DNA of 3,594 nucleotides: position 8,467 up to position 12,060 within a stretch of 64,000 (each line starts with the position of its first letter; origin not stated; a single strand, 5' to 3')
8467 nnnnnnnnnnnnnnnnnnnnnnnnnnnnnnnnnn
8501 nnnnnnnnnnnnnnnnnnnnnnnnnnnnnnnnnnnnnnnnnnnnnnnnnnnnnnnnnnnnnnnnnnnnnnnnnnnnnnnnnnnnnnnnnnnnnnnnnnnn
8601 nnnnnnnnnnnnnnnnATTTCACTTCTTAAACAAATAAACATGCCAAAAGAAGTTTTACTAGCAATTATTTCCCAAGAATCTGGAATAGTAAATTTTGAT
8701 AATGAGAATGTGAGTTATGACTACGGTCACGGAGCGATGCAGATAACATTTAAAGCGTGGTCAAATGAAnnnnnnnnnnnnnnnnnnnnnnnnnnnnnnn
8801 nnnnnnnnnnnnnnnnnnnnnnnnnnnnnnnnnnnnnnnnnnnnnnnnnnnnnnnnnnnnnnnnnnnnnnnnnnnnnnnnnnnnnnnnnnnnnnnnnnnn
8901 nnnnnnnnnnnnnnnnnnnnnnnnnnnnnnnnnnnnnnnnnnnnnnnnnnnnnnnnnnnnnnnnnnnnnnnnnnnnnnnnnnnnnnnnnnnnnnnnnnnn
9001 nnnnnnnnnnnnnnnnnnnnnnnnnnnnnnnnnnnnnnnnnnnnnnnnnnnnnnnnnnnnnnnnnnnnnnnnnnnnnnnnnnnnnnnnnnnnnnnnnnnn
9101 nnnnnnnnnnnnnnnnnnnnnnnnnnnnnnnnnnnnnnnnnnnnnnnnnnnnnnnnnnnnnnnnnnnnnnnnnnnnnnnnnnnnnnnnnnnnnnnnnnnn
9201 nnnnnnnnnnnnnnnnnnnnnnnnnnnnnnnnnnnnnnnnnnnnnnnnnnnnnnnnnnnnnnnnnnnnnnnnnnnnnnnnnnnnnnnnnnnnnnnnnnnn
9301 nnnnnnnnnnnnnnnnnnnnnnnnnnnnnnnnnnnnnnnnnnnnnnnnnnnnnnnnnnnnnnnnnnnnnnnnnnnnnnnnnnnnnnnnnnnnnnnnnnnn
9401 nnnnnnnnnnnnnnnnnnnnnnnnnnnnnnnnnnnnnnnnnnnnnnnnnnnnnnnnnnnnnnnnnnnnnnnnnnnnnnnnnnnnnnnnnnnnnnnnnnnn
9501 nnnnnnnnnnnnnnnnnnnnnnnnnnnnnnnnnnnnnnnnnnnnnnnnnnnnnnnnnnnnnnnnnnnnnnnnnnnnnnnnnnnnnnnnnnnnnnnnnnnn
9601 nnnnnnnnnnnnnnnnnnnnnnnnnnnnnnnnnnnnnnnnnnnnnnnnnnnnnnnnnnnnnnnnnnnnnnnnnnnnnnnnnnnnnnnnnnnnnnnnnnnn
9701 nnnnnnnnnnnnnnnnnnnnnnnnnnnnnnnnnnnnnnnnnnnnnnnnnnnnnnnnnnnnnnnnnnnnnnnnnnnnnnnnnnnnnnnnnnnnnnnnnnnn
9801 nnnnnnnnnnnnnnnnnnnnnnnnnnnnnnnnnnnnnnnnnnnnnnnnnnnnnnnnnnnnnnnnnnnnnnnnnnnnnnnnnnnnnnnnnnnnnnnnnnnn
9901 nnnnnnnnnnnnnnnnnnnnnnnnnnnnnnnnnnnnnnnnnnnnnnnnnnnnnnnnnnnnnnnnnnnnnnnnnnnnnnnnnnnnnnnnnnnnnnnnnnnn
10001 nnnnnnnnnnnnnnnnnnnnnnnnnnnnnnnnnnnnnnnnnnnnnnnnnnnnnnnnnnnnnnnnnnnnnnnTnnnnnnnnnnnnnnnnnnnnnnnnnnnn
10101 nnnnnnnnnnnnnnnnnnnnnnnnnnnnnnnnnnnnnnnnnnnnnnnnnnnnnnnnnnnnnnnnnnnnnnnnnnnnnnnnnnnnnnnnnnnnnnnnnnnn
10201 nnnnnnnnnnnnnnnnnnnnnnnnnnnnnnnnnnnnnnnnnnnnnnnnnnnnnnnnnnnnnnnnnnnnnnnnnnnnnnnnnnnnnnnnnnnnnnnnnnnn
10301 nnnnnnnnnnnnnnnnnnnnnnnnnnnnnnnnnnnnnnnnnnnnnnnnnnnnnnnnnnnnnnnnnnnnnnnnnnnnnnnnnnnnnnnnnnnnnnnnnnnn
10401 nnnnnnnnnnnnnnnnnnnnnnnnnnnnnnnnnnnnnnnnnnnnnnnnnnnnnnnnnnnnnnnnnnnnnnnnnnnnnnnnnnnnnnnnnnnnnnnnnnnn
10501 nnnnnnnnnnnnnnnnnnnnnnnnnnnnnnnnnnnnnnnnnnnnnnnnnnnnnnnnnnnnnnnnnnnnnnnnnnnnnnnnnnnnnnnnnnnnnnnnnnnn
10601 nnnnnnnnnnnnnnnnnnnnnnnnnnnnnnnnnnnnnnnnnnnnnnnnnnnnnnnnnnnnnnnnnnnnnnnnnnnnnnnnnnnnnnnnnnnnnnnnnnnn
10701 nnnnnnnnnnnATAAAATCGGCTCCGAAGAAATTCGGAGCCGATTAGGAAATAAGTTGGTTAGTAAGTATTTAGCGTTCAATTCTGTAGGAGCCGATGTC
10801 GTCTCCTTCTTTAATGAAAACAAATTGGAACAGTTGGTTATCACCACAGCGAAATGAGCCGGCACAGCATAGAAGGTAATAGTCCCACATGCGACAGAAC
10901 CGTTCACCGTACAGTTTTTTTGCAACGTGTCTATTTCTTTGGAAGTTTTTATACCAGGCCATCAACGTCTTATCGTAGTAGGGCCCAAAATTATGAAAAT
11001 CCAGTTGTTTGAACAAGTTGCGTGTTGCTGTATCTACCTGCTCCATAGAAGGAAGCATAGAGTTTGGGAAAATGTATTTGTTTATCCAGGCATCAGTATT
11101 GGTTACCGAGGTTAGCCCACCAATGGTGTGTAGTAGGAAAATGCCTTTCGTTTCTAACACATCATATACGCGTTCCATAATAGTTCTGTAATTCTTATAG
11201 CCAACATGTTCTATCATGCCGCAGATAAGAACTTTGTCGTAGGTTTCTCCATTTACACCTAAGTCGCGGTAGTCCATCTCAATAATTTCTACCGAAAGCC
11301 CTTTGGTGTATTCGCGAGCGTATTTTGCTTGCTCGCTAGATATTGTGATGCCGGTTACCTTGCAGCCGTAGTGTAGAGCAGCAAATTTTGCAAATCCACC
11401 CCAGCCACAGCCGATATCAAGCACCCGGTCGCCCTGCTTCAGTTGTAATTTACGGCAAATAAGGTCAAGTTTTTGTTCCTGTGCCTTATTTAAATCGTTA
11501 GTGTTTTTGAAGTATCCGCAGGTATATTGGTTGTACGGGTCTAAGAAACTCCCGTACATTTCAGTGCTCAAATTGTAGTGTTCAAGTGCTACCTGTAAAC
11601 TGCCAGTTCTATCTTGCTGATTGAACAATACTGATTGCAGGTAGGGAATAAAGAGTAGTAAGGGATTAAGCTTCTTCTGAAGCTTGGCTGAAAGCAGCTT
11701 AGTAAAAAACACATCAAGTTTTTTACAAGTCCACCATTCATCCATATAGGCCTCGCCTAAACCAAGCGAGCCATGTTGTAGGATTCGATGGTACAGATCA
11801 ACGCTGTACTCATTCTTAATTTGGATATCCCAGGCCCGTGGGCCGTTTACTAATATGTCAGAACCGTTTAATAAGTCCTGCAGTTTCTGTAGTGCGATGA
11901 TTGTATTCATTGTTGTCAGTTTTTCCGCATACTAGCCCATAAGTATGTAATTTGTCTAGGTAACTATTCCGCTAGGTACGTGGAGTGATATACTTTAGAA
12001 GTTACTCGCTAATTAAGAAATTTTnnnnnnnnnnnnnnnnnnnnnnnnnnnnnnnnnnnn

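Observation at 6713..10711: Giant secreted beta-helix/SH3b/SLT lytic-transglycosylase protein divergent from a C39-like peptidase across a 36-bp perfect palindrome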

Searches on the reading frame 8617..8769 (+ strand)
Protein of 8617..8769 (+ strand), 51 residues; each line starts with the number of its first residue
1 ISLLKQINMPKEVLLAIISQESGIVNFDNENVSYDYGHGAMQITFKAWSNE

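Call 112: search_solved_structures(query=window:8617-8769:+, max_evalue=10, show_alignments=3)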
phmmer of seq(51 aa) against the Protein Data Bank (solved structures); distinct sequences matched with E-value up to 10: 3.
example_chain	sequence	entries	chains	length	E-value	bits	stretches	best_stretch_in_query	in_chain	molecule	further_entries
4yy2_A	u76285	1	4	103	0.01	19.1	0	4-25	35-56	dTor_3x33L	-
4yy5_A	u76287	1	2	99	0.011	19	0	4-25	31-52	dTor_3x33L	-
3qhe_B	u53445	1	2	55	0.49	13.9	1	30-49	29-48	KH domain-containing, RNA-binding, signal transduction-associated protein 1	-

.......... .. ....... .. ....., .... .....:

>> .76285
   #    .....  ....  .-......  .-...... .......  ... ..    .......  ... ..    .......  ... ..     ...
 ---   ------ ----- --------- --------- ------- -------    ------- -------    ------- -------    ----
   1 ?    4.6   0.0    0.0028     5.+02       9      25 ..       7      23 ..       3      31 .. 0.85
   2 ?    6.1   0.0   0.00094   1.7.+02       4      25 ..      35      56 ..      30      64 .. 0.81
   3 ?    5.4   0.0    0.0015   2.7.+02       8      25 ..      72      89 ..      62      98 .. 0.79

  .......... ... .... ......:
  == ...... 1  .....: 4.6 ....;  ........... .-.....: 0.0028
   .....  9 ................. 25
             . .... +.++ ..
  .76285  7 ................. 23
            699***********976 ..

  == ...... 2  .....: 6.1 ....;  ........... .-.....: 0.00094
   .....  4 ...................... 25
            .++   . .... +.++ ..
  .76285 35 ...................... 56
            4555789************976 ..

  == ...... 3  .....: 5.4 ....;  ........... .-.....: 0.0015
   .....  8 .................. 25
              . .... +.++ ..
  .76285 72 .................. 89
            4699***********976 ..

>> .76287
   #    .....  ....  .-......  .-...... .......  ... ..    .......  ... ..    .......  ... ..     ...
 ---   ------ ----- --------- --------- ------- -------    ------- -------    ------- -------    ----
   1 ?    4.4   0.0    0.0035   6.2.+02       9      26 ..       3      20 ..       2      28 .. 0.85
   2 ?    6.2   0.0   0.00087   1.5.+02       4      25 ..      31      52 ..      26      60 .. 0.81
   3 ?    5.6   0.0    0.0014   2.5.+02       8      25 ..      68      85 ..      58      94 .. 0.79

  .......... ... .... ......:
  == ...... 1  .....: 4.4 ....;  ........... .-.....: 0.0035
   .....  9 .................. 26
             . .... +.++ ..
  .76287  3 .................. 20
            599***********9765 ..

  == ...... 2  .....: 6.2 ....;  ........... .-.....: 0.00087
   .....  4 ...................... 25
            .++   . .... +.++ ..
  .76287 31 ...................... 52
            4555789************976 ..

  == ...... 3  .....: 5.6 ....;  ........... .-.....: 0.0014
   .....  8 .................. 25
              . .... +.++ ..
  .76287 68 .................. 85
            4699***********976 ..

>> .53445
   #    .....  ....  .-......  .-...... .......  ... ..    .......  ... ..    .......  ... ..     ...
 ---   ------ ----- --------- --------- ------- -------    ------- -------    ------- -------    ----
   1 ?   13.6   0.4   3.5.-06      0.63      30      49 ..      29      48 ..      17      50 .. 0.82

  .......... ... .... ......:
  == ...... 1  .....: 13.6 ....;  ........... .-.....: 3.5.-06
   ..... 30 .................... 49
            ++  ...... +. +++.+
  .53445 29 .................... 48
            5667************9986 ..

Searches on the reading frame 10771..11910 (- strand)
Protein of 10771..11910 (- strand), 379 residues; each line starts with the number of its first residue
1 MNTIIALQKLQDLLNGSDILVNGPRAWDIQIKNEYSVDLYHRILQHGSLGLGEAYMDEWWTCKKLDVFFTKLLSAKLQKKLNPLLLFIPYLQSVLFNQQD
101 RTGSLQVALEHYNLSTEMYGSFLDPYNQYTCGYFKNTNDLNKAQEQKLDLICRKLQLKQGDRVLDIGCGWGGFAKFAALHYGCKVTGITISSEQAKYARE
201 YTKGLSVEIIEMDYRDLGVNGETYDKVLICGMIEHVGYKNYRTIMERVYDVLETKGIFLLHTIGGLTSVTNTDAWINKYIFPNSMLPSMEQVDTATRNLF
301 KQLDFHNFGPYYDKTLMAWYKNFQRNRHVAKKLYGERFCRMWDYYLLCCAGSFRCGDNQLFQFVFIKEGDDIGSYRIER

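Call 7: search_protein_families(library=ncbifam, proteins=[window:10771-11910:-], max_evalue=1)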
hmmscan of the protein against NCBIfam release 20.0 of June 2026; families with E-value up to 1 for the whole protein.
window:10771-11910:- (379 aa): 57 families (the best 25 are shown)
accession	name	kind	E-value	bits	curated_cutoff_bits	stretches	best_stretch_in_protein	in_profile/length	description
NF008686.0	PRK11705.1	equivalog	6.6e-148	492.8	400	1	8-371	18-376/383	cyclopropane fatty acyl phospholipid synthase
NF053839.1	CPFASynBruc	equivalog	5e-70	236.5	600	1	41-370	49-387/410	cyclopropane fatty acid synthase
NF040703.1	cyclopro_CfaB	exception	9.3e-61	205.7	650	1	98-370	97-379/393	C17 cyclopropane fatty acid synthase CfaB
NF040660.1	mycolic_MTase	equivalog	2.3e-38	132.4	390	1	110-366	10-282/283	cyclopropane mycolic acid synthase family methyltransferase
TIGR01983.1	UbiG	equivalog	9.5e-12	44.7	102.95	1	132-264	31-155/228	bifunctional 2-polyprenyl-6-hydroxyphenol methylase/3-demethylubiquinol 3-O-methyltransferase UbiG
NF043040.1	corrin_prot_MT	hypoth_equivalog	4e-11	42.8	180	1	158-260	40-147/216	corrinoid protein-associated methyltransferase CpaM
NF041675.1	sarc_dimgly_tmase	equivalog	5.7e-10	39.6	550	1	144-260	50-169/278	sarcosine/dimethylglycine N-methyltransferase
NF041943.1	GPPMT_Stmyces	equivalog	1.8e-08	34.6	400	1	144-207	61-125/272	geranyl diphosphate 2-C-methyltransferase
NF045667.1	MTase_DVU1556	equivalog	5.2e-08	32.6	155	1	154-260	17-119/213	DVU_1556 family methyltransferase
TIGR02021.1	BchM-ChlM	equivalog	3.8e-07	29.7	158.9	1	148-256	45-151/218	magnesium protoporphyrin IX methyltransferase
TIGR02072.1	BioC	equivalog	6.6e-07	29.4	184.95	1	141-307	13-178/244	malonyl-ACP O-methyltransferase BioC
NF041536.1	ArsM_DUF2284_UU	exception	1e-06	27.4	575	1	157-260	74-180/459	arsenite methyltransferase/DUF2284 domain selenoprotein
TIGR04290.1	meth_Rta_06860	hypoth_equivalog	2.9e-06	26.9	300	1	159-240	49-132/226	TIGR04290 family methyltransferase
NF045825.1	FAmtase_mtf2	equivalog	2.9e-06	26.7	400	1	159-264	58-162/248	fatty-acid O-methyltransferase Mtf2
NF041537.1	ArsM_AhpD_UU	exception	3.9e-06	25.9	510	1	156-260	73-180/345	arsenite methyltransferase/AhpD domain selenoprotein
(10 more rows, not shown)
